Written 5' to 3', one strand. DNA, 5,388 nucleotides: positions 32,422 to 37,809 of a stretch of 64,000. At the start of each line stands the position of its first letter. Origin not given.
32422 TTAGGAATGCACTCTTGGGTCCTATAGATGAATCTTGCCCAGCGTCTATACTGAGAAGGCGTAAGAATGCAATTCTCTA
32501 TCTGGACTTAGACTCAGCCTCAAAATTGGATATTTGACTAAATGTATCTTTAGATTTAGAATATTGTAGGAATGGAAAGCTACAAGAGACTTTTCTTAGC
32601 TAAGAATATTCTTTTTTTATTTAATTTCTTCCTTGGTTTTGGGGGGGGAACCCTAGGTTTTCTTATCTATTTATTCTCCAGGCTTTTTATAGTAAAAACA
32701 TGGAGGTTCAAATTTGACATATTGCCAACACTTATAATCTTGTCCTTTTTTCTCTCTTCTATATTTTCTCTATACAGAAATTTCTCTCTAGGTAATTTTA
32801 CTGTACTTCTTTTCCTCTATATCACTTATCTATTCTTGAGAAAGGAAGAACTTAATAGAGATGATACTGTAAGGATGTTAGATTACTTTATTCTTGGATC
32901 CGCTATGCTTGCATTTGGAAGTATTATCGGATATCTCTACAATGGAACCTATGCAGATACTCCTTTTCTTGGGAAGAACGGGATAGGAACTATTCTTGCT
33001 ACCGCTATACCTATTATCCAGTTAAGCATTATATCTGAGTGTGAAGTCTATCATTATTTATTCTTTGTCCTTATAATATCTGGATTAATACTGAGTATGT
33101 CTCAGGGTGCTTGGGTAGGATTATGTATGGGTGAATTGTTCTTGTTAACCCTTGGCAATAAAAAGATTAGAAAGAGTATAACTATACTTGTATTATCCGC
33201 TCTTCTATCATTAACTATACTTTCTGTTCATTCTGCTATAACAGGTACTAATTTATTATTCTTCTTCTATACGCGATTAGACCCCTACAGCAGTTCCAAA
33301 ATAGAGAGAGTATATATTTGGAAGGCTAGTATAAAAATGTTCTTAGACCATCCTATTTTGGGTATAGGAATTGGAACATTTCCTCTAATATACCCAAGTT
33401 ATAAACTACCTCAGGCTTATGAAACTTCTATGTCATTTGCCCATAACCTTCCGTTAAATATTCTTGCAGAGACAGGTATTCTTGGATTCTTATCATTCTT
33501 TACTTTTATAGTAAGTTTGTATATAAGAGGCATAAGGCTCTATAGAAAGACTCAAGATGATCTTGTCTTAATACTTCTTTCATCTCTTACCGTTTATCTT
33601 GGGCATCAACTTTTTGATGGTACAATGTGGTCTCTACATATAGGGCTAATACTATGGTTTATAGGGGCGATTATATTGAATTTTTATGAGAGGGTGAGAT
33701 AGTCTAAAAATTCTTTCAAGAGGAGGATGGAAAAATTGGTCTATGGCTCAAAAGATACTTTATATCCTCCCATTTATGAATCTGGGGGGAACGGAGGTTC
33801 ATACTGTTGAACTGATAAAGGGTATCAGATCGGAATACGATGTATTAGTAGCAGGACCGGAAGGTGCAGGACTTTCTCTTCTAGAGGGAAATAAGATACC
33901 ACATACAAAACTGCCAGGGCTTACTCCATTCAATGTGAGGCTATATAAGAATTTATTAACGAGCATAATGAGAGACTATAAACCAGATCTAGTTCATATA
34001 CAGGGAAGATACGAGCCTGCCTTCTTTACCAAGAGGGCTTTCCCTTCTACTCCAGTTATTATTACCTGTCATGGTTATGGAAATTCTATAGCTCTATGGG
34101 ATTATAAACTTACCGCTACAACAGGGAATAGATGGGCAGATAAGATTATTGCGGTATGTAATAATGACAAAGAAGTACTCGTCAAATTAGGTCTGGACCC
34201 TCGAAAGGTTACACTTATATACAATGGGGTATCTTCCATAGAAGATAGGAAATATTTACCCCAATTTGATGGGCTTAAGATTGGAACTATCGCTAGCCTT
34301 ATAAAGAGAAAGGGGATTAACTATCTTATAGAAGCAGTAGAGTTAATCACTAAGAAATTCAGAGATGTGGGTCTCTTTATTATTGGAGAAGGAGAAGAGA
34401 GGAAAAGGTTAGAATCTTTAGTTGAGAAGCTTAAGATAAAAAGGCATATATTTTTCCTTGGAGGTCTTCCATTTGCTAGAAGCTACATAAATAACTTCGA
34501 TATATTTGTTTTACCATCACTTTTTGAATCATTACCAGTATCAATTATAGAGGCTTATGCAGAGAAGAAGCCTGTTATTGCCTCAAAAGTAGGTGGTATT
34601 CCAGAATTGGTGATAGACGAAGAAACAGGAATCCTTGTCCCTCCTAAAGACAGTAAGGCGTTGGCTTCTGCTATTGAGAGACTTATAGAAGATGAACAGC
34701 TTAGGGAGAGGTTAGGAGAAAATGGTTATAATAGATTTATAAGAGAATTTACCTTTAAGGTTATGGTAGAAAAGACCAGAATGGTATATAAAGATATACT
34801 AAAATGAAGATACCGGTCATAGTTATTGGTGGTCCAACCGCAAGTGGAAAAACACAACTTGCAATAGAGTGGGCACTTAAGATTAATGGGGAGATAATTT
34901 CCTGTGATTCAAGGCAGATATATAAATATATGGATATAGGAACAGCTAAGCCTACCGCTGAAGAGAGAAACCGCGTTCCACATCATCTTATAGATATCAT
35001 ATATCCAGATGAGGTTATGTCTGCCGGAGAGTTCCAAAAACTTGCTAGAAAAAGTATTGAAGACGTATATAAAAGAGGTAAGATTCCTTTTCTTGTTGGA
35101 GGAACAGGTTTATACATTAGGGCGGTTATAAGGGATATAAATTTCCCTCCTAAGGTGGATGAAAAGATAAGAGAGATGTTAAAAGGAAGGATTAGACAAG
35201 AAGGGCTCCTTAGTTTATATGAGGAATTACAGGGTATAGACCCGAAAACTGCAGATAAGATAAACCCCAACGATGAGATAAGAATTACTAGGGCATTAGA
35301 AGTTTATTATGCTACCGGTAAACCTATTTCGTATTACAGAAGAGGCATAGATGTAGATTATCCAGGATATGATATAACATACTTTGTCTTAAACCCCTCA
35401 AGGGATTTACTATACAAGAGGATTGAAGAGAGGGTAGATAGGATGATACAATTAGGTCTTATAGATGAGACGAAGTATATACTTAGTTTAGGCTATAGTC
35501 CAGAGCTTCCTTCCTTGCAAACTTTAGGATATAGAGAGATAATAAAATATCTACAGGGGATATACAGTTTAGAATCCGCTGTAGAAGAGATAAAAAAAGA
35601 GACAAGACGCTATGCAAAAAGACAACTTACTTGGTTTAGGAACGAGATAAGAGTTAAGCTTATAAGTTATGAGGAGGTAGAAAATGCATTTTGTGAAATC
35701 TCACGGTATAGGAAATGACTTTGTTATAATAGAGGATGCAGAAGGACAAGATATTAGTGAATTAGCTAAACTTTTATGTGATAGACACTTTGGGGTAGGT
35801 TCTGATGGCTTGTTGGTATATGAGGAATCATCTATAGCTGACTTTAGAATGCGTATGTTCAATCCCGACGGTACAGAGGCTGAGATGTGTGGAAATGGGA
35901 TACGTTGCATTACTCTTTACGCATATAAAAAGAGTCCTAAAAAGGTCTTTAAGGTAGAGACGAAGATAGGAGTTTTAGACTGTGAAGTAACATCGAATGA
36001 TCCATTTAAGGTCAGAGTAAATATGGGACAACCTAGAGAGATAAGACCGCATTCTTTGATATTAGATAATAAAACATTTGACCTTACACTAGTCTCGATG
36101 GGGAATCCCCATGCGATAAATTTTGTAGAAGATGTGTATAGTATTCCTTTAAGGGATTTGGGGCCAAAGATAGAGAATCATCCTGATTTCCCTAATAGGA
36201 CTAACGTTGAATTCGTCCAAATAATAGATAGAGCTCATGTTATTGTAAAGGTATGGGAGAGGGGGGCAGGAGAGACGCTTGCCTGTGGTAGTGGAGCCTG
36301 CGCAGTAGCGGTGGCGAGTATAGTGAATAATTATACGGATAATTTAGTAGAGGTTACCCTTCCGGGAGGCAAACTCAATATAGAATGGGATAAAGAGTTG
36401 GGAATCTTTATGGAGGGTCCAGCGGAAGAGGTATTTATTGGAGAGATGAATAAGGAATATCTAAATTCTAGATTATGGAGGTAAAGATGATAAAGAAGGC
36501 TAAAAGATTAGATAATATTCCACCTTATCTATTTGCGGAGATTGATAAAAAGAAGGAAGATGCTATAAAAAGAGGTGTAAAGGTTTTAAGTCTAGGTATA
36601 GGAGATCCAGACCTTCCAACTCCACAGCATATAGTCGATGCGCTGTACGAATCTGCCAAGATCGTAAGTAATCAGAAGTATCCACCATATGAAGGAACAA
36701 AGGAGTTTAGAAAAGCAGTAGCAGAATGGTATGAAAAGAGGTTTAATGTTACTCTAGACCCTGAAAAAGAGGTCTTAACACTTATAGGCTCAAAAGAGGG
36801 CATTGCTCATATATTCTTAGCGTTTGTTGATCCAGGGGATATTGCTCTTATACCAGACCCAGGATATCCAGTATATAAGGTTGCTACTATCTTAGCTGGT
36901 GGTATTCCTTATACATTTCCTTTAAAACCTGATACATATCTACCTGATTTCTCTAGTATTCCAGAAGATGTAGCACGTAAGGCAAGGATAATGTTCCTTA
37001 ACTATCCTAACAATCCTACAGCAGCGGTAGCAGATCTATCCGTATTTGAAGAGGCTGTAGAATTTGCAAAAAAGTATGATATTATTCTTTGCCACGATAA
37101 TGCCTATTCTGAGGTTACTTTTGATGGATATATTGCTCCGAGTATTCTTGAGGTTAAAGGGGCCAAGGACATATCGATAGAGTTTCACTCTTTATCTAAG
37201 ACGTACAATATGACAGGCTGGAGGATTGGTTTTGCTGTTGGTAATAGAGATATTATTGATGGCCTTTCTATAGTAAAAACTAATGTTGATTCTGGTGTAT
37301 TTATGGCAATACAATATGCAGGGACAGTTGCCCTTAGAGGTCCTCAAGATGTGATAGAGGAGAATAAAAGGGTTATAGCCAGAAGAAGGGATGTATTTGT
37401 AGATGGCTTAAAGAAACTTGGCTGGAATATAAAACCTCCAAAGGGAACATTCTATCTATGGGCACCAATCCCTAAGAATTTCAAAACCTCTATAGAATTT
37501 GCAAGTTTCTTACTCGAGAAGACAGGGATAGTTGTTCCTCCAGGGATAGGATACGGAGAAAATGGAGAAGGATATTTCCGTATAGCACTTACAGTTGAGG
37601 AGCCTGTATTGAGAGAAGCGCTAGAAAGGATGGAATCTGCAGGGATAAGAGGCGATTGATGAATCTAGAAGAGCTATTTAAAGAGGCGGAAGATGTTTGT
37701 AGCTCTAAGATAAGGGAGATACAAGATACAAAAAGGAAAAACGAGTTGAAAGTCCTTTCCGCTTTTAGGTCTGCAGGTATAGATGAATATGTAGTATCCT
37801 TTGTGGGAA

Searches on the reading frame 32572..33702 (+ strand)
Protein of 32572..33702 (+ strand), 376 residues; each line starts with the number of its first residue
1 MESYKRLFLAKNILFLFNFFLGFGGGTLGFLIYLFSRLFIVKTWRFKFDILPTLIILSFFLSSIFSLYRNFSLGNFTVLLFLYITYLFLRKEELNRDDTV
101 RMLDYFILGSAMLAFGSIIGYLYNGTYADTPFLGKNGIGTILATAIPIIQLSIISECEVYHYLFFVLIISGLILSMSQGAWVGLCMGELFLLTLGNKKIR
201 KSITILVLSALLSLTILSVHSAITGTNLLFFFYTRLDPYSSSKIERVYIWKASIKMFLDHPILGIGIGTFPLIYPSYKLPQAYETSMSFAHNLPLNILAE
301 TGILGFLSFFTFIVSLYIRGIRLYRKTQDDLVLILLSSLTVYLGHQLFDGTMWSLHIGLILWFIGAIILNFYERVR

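Call 82: search_protein_families(library=pfam, proteins=[window:32572-33702:+], max_evalue=0.00001)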
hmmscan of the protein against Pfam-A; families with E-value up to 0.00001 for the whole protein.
window:32572-33702:+ (376 aa): 1 family
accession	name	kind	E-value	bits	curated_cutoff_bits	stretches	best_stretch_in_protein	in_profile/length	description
PF04932.20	Wzy_C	-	2.1e-22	80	31.7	1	163-310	1-149/149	O-Antigen ligase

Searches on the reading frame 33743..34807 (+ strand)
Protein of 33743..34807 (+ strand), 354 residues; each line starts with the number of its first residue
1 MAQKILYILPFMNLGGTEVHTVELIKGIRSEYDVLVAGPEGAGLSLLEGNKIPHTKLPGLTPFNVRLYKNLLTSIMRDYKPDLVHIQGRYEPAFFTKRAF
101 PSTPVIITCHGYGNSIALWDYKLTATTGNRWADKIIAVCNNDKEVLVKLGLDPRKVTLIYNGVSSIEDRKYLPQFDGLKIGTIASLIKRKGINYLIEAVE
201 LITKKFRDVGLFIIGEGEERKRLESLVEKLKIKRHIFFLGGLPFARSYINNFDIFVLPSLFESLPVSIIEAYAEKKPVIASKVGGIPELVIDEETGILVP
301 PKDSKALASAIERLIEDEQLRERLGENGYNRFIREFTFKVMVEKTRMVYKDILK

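Call 82: search_protein_families(library=pfam, proteins=[window:33743-34807:+], max_evalue=0.00001)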
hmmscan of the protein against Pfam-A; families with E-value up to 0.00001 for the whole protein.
window:33743-34807:+ (354 aa): 5 families
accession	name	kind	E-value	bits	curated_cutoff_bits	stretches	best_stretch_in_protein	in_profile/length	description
PF00534.26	Glycos_transf_1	-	3.1e-43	147.7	26.4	1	177-331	15-172/172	Glycosyl transferases group 1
PF13692.12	Glyco_trans_1_4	-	3.9e-36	124.9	27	1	179-317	3-142/142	Glycosyl transferases group 1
PF13439.12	Glyco_transf_4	-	4.5e-22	79.3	28.5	1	15-163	2-166/170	Glycosyltransferase Family 4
PF13579.12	Glyco_trans_4_4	-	3.5e-11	44.1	29.7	1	15-162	1-158/158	Glycosyl transferase 4-like domain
PF13524.12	Glyco_trans_1_2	-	2.4e-06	28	25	1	260-340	59-137/144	Glycosyl transferase-like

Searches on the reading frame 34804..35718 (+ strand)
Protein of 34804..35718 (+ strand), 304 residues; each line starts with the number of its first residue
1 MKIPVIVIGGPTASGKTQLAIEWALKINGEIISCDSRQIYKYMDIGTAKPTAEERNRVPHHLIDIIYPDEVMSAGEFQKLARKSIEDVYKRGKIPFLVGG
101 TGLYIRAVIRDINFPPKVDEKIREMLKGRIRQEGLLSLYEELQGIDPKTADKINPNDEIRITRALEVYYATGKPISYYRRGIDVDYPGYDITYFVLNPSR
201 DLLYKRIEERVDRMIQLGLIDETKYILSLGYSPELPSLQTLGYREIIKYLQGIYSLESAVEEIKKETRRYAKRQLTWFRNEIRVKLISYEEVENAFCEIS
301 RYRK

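Call 82: search_protein_families(library=pfam, proteins=[window:34804-35718:+], max_evalue=0.00001)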
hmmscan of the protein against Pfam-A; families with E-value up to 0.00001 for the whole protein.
window:34804-35718:+ (304 aa): 2 families
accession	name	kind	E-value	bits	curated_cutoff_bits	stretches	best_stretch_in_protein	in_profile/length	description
PF01715.23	IPPT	-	8.3e-91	304.4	23.6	1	38-281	1-243/243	IPP transferase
PF01745.22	IPT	-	8.4e-06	25.8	20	0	5-79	3-78/233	Isopentenyl transferase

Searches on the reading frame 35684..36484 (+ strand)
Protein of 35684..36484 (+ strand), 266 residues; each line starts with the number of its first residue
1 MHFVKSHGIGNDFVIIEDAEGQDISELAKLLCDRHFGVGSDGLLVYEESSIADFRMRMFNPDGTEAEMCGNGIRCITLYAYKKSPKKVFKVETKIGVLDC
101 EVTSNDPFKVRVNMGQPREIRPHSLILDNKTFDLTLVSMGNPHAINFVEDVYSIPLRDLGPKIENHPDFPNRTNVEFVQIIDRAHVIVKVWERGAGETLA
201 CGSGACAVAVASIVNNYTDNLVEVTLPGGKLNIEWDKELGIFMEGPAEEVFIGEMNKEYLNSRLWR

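Call 86: search_protein_families(library=pfam, proteins=[window:35684-36484:+], max_evalue=0.00001)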
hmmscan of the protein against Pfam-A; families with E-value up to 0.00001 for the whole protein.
window:35684-36484:+ (266 aa): 1 family
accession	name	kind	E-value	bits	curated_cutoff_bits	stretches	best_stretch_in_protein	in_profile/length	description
PF01678.24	DAP_epimerase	-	1.7e-64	215.8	34.7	2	3-118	1-119/121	Diaminopimelate epimerase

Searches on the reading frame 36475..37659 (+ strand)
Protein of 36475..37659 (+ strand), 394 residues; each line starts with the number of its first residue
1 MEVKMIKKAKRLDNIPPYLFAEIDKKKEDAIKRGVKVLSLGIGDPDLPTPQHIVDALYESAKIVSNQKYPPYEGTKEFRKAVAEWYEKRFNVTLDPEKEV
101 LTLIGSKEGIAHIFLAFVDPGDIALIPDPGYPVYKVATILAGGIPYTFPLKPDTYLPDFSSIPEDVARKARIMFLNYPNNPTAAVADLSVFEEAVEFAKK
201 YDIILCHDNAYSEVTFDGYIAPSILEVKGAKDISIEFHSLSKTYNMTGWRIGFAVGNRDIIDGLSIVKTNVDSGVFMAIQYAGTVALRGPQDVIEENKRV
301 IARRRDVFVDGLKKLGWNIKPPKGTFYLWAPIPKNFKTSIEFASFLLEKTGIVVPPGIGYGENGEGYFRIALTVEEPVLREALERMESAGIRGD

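Call 86: search_protein_families(library=pfam, proteins=[window:36475-37659:+], max_evalue=0.00001)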
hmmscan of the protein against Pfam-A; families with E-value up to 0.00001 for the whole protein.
window:36475-37659:+ (394 aa): 1 family
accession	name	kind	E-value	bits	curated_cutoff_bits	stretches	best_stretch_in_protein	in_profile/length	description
PF00155.27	Aminotran_1_2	-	1.2e-65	222.5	19.7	1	36-385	2-360/361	Aminotransferase class I and II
